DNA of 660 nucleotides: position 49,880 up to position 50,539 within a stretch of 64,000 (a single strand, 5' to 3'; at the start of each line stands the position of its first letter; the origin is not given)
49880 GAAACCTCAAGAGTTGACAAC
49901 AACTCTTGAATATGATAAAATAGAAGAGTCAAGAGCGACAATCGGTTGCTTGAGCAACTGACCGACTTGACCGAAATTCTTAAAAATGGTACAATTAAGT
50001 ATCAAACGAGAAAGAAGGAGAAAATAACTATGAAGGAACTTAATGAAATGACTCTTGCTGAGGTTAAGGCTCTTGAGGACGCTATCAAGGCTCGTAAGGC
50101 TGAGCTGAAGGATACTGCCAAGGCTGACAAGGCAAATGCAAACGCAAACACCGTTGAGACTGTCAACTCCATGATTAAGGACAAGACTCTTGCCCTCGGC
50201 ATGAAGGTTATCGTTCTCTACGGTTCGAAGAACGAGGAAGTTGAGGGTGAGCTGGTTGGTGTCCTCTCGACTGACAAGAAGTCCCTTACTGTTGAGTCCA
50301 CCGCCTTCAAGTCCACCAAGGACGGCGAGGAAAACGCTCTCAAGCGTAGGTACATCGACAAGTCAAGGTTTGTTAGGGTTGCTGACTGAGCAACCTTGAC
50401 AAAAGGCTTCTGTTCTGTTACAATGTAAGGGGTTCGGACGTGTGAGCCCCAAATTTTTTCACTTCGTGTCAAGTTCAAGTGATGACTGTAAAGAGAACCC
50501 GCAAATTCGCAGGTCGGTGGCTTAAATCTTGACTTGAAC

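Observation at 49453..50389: Tandem operator-embedded promoter array driving a codon-optimised small gene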

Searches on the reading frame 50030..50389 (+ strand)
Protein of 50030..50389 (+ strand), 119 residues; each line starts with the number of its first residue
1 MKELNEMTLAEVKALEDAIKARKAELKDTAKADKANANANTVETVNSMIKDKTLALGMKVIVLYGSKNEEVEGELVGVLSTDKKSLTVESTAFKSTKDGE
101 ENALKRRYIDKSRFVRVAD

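Call 10: search_protein_families(library=pfam, proteins=[window:50030-50389:+], max_evalue=0.01)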
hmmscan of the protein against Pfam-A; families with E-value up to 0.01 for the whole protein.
window:50030-50389:+ (119 aa): 1 family
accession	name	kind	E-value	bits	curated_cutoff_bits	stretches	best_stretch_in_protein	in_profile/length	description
PF05524.18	PEP-utilisers_N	-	0.008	16.8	24.4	0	8-60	33-86/121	PEP-utilising enzyme, N-terminal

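Call 11: search_protein_families(library=phrogs, proteins=[window:50030-50389:+], max_evalue=0.01)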
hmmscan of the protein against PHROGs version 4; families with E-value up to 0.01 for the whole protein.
window:50030-50389:+ (119 aa): 0 families

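Call 20: find_homologous_proteins(query=window:50030-50389:+, max_evalue=0.001)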
Query window:50030-50389:+ (119 aa): 29 proteins with E <= 0.001 among 49 candidates.
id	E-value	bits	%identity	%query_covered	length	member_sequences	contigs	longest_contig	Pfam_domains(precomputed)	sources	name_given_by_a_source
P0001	2.7e-63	228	99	100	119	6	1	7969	-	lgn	-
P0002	1.4e-54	200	88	100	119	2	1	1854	-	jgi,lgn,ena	-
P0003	1.3e-52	194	86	100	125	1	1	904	-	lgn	-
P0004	2.2e-52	193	87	100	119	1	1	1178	-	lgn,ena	-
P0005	4.0e-52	192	85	100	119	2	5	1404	-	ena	-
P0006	9.6e-52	191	83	100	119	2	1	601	-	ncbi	-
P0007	1.2e-51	191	84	99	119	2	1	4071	-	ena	-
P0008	5.1e-47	176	80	100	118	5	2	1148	-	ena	-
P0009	5.1e-46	173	76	100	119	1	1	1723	-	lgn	-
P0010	8.1e-45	169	77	100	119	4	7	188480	-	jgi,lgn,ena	jgi:hypothetical protein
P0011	4.6e-44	167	74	100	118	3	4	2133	-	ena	-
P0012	2.8e-42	161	74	100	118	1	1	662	-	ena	-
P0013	7.9e-42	159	75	95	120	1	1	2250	-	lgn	-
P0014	3.5e-41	157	71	100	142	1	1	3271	-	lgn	-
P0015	6.9e-39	150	71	94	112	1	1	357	-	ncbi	-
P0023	4.0e-34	135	64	99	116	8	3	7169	-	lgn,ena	-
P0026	5.2e-31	125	63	99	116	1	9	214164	-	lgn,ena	-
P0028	4.0e-22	96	64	66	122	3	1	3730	-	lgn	-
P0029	3.7e-21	93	53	97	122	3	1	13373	-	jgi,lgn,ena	-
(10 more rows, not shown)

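Call 21: find_encoding_contigs(protein=P0010, flank=6000, max_places=4)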
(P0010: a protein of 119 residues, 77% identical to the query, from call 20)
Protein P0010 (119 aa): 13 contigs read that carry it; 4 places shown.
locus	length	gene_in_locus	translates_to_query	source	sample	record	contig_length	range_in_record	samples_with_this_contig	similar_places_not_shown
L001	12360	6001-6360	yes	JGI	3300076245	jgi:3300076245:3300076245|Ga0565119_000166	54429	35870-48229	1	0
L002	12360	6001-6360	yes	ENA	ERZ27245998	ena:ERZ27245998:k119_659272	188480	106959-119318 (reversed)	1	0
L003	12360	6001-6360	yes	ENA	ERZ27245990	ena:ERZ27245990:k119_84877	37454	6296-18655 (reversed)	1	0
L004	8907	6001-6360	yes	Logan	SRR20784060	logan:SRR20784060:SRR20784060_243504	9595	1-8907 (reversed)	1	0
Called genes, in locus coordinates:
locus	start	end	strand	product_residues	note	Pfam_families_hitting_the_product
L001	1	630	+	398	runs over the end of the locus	PF01139:RtcB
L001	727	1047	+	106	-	-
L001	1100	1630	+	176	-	-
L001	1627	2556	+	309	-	PF05265:DUF723, PF21817:CapR (faint), PF14311:DUF4379 (faint), PF23545:Zn_ribbon_HMPTM (faint), PF05265:DUF723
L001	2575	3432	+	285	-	PF07733:DNA_pol3_alpha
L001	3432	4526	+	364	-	PF05265:DUF723, PF14311:DUF4379 (faint), PF05265:DUF723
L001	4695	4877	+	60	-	-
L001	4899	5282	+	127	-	-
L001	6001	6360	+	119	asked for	-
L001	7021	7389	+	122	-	-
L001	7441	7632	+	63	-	-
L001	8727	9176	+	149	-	-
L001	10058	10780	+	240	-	-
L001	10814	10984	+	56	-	-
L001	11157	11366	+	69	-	-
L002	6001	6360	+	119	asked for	-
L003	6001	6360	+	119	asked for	-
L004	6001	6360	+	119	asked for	-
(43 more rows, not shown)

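Call 22: find_encoding_contigs(protein=P0026, flank=6000, max_places=4)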
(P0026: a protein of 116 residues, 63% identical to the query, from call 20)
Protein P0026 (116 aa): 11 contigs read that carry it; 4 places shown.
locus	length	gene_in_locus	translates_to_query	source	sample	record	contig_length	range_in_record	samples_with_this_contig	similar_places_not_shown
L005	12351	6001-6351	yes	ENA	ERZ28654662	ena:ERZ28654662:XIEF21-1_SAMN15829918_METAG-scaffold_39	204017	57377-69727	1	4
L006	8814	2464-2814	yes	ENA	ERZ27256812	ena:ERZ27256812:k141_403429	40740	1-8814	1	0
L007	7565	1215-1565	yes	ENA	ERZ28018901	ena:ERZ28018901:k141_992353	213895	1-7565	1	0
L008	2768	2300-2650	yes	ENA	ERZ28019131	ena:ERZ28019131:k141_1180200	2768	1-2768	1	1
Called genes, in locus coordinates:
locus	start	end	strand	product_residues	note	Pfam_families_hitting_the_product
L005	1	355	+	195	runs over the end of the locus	-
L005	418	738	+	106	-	-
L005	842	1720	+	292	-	PF07733:DNA_pol3_alpha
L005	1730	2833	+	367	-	PF05265:DUF723, PF21817:CapR (faint), PF14311:DUF4379 (faint), PF23545:Zn_ribbon_HMPTM (faint), PF05265:DUF723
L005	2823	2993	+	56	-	-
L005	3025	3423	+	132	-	-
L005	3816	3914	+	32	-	-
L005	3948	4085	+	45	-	-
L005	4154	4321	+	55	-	-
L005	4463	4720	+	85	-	-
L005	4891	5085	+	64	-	-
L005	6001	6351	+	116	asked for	-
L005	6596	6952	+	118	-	-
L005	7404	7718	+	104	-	-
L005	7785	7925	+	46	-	-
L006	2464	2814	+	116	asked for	-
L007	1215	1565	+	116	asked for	-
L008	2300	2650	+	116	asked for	-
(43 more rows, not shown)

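Call 23: find_encoding_contigs(protein=P0029, flank=6000, max_places=3)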
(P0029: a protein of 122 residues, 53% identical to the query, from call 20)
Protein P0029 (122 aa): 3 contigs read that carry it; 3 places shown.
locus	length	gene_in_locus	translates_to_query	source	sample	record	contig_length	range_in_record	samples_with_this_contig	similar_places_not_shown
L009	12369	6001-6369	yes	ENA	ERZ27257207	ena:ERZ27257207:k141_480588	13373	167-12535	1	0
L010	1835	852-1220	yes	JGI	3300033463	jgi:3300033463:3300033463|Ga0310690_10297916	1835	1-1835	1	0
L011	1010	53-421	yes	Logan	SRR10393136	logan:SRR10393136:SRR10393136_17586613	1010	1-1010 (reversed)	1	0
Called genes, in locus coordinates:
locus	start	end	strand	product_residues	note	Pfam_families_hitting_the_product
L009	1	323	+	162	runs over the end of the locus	?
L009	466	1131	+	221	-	-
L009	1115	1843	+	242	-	-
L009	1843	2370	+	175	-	PF00156:Pribosyltran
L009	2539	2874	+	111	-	-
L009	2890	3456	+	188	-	-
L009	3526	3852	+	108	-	-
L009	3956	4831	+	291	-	PF07733:DNA_pol3_alpha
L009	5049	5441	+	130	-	-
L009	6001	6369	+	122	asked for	-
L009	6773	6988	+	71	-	-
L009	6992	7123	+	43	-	-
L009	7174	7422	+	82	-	-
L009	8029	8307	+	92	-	-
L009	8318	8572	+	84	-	-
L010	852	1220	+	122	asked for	-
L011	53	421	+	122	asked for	-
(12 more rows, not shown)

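Call 30: find_related_loci(query=A1, collection=metagenome_contigs, flank=2500)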
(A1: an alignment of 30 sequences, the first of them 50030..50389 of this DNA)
Query A1 (119 aa) in metagenome_contigs; peptide patterns used: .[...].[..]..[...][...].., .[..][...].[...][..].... (x = any residue, [..] = any of these).
276 stretches matched a pattern; 6 encode a relative of the query (tblastn E <= 1e-3); 6 distinct loci.
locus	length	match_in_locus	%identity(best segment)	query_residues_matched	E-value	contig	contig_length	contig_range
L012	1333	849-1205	88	1-119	6e-69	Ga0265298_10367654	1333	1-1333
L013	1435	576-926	65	1-119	9e-48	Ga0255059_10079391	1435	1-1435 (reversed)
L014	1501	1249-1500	76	1-84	2e-38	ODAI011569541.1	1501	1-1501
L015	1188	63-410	56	1-119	1e-36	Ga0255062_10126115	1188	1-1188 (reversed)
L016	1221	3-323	55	9-118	3e-32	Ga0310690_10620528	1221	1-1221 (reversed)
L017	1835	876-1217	53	4-119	2e-23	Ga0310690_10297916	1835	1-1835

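Call 31: find_related_loci(query=A1, collection=viral_contigs, flank=2500)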
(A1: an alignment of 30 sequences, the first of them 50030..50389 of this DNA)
Query A1 (119 aa) in viral_contigs; peptide patterns used: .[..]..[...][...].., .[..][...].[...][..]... (x = any residue, [..] = any of these).
599 stretches matched a pattern, but none encodes a relative of the query by tblastn (E <= 1e-3).

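Call 32: find_encoding_contigs(protein=P0007, flank=3000, max_places=2)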
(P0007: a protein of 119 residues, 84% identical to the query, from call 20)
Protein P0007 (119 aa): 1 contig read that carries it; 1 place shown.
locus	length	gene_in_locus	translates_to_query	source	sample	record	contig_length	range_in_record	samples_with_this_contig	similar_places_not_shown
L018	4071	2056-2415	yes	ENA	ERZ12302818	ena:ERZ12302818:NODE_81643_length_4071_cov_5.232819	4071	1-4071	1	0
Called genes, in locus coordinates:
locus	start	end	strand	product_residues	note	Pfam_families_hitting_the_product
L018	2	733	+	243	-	?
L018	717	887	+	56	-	-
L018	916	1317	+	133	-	-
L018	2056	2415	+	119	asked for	-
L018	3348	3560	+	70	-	-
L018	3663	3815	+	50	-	-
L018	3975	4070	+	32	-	?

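Call 33: find_encoding_contigs(protein=P0023, flank=3000, max_places=2)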
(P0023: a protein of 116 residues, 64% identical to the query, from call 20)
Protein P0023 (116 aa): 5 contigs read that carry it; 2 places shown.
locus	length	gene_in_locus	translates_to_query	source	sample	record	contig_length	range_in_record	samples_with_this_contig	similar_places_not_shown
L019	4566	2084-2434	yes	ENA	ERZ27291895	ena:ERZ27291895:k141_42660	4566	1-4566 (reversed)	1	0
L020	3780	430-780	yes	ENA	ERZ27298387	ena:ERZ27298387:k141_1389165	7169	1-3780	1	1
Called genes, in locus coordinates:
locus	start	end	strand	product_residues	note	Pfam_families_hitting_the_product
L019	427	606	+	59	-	-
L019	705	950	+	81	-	-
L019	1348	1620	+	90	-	-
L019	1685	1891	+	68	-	-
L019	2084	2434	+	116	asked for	-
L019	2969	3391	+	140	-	-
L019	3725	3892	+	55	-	-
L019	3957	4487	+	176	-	-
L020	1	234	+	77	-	?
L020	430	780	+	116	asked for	-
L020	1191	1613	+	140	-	-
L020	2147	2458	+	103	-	-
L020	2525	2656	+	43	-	-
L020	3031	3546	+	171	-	-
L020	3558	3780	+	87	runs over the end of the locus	-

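Call 34: find_encoding_contigs(protein=P0028, flank=3000, max_places=2)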
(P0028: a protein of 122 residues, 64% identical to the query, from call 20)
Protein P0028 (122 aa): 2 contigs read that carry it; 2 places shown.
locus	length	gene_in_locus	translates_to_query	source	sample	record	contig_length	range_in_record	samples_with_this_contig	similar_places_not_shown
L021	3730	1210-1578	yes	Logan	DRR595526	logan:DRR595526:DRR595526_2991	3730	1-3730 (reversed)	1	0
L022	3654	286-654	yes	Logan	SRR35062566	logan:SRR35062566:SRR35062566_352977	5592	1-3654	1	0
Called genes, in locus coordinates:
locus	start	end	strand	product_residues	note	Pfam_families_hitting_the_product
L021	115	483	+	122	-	-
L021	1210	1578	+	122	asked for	-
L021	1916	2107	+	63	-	-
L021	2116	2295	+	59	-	-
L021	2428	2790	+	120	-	-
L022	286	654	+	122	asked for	-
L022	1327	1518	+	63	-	-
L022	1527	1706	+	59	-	-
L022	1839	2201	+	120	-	-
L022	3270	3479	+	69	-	-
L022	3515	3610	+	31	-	-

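Call 35: find_encoding_contigs(protein=P0014, flank=3000, max_places=2)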
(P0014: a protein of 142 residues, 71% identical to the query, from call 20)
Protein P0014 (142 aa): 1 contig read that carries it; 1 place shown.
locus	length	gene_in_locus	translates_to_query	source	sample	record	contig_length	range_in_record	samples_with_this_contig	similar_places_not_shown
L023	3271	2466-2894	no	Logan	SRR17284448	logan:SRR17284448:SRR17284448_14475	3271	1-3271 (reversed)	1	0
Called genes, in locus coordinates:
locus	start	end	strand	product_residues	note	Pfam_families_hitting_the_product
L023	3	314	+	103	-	?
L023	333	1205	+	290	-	PF07733:DNA_pol3_alpha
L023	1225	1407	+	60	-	-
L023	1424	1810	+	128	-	-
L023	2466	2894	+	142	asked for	-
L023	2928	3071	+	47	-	-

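Call 37: predict_structure(alignment_id=A1)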
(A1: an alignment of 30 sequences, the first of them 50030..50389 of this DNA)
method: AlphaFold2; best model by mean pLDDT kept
length: 119 residues; sequences in the alignment: 30
mean_pLDDT: 92.2   pTM: 0.73
mean pLDDT of the five models: 92.2, 89.3, 88.8, 84.8, 79.7
residues with pLDDT >= 90: 93; 70-90: 25; 50-70: 1; < 50: 0
segments of 3 or more residues with pLDDT < 50: none
pLDDT, mean of each block of 10 residues (from residue 1): 80 91 94 96 98 96 94 94 96 83 91 95
secondary structure, 60 per line:
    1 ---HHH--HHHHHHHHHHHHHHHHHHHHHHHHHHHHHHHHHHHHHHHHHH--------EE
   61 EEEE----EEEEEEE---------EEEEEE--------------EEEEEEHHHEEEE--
elements in order: H9-50 E59-64 E69-75 E85-90 E105-110 E114-117

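Call 41: fold_search(model_id=the predicted structure, library=pdb)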
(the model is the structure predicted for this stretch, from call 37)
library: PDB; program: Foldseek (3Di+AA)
matches with E <= 10: 818; with E <= 0.001: 0
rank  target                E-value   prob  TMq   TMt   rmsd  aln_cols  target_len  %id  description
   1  3pnw_O                2.4e-02  0.99  0.36  0.64   4.2        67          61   16  Crystal Structure of the tudor domain of human TDRD3 in complex with an anti-TDRD3 FAB (released 2010-12-01)
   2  3pnw_F                2.5e-02  0.99  0.33  0.66   4.5        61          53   16  Crystal Structure of the tudor domain of human TDRD3 in complex with an anti-TDRD3 FAB (released 2010-12-01)
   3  3pmt                  4.0e-02  0.91  0.27  0.52   5.3        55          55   14  Crystal structure of the Tudor domain of human Tudor domain-containing protein 3 (released 2010-12-01)
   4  3pnw_C                4.8e-02  0.99  0.37  0.67   4.0        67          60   16  Crystal Structure of the tudor domain of human TDRD3 in complex with an anti-TDRD3 FAB (released 2010-12-01)
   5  6v9t_AAA              5.2e-02  0.99  0.36  0.70   3.3        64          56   12  Tudor domain of TDRD3 in complex with a small molecule (released 2019-12-25)
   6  2lto_MODEL_1_A        5.5e-02  0.99  0.37  0.69   4.0        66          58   12  TDRD3 complex (released 2013-01-16)
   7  9h3g_BO               5.5e-02  0.93  0.33  0.32   4.4        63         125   16  Structure of the Arabidopsis thaliana 80S ribosome in complex with P- and E-site tRNAs and mRNA (released 2026-02-04)
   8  9e6q_AV               5.5e-02  0.90  0.33  0.32   4.6        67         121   19  Cryo-EM structure of the Pyrobaculum calidifontis 50S ribosomal subunit in complex with Dri (released 2024-11-20)
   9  4a4e_MODEL_1_A        5.9e-02  0.98  0.36  0.61   4.7        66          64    9  Solution structure of SMN Tudor domain in complex with symmetrically dimethylated arginine (released 2011-11-30)
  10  8h43_B                6.3e-02  0.99  0.36  0.71   4.0        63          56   11  Crystal structure of PHF1 Tudor domain in complex with hit 1 (released 2023-10-18)
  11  3pnw_L                6.3e-02  0.97  0.33  0.66   4.5        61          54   16  Crystal Structure of the tudor domain of human TDRD3 in complex with an anti-TDRD3 FAB (released 2010-12-01)
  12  2hqe_B                6.3e-02  0.95  0.37  0.49   9.8        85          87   12  Crystal structure of human P100 Tudor domain: Large fragment (released 2007-07-03)
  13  2o4x_B                6.3e-02  0.95  0.37  0.49   9.8        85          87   12  Crystal structure of human P100 tudor domain (released 2007-02-13)
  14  2wac_A                6.3e-02  0.95  0.37  0.22   9.3        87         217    9  Extended Tudor domain of Drosophila Melanogaster Tudor-SN (p100) (released 2009-03-03)
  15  5m9n_B                6.3e-02  0.94  0.37  0.23   8.7        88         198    9  Crystal structure of human TDRD1 extended Tudor domain in complex with a symmetrically dimethylated E2F peptide (released 2016-11-16)
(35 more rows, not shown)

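Call 44: search_dna_similar(query=window:50030-50389:+, collection=phages, mode=protein, max_evalue=0.01, max_rows=12)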
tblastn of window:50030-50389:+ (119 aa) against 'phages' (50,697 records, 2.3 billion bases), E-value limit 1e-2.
No match.

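Call 68: search_solved_structures(query=A1, max_evalue=10)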
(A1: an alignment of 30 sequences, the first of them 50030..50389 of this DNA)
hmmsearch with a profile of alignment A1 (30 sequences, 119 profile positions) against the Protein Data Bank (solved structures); distinct sequences matched with E-value up to 10: 18.
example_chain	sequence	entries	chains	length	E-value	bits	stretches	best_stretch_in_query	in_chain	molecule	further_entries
3r48_B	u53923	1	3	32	0.071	16.5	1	11-38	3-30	coiled coil helix Y15-L24D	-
4h8o_A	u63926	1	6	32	0.12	15.7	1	11-38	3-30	CC-Hex-N24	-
9qgl_9A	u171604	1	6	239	0.21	14.9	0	47-84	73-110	Photorhabdus luminescens subsp. laumondii TTO1 complete genome segment 6/17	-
6q5h_A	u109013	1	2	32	0.45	13.9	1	11-38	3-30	CC-Hex*-L24D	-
3r46_A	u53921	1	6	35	0.46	13.9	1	11-38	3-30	coiled coil helix L24D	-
6q5p_A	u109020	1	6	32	0.48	13.8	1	11-36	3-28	CC-Hex*-II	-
4h7r_A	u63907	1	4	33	0.49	13.8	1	11-36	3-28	CC-Hex-II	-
4h8g_A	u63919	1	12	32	0.52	13.7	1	11-35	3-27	CC-Hex-IL-22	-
6msr_A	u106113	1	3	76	0.55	13.6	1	11-64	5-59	pRO-2.5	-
6q5i_A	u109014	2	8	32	0.57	13.6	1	11-38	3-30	CC-Hex*-L24E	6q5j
4h8f_A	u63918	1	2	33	0.57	13.6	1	11-35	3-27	CC-Hex-II-Phi22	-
4h8l_A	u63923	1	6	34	0.65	13.4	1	11-38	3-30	CC-Hex-D24-A5/7C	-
1aw1_A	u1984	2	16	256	0.7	13.3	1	8-67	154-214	TRIOSEPHOSPHATE ISOMERASE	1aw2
3r47_A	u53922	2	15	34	0.94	12.9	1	11-38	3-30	coiled coil helix L24H | coiled coil helix W22-L24H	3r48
6q5l_B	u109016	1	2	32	0.96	12.8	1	11-37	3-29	CC-Hex*-L24H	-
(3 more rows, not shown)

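Call 85: find_related_loci(query=A1, collection=genome_contigs, flank=1500)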
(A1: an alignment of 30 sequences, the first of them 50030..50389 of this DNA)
Query A1 (119 aa) in genome_contigs; peptide patterns used: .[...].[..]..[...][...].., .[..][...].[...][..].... (x = any residue, [..] = any of these).
220 stretches matched a pattern, but none encodes a relative of the query by tblastn (E <= 1e-3).
